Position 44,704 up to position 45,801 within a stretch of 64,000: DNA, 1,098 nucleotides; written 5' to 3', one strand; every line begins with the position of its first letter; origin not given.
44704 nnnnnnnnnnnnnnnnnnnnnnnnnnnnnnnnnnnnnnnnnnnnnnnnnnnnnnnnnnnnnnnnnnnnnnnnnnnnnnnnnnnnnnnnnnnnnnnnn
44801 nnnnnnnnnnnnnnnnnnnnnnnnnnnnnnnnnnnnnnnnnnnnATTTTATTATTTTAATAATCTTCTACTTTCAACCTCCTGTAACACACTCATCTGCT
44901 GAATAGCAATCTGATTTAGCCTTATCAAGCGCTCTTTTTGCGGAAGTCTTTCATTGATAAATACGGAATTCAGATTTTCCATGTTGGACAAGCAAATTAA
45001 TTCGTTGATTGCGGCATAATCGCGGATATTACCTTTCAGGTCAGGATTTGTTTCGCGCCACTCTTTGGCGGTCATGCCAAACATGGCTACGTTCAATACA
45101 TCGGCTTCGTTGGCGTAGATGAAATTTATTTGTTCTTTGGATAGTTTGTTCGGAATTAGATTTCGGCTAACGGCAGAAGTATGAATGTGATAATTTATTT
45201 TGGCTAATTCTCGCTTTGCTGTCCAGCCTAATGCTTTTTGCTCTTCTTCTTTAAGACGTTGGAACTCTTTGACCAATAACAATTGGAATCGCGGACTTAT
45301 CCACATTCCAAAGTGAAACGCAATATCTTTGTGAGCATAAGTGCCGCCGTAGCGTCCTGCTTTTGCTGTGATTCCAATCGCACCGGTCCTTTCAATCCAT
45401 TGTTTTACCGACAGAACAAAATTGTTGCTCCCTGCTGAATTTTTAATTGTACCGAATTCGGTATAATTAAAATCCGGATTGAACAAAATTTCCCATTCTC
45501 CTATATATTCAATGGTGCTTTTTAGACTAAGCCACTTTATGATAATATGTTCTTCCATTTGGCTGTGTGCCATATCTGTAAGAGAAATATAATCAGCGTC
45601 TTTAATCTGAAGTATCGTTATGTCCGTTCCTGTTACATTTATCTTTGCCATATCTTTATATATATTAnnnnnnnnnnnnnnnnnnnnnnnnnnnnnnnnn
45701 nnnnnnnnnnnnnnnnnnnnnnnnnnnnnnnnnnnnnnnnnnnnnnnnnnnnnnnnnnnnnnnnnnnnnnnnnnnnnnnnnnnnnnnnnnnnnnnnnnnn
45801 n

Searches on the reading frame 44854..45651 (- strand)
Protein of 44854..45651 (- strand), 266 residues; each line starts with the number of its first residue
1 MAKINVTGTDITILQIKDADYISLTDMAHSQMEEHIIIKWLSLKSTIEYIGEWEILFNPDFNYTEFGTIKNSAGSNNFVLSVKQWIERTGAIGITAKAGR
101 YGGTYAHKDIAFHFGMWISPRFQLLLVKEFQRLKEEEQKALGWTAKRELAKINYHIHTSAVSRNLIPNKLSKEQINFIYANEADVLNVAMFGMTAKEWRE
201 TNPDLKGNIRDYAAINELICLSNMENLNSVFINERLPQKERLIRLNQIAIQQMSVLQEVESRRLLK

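Call 29: search_protein_families(library=pfam, proteins=[window:44854-45651:-], max_evalue=0.001)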
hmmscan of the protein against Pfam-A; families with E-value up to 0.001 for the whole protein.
window:44854-45651:- (266 aa): 1 family
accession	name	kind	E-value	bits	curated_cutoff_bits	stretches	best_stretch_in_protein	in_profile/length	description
PF04383.19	KilA-N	-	1.5e-21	76.7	23.8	1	8-135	5-106/107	KilA-N domain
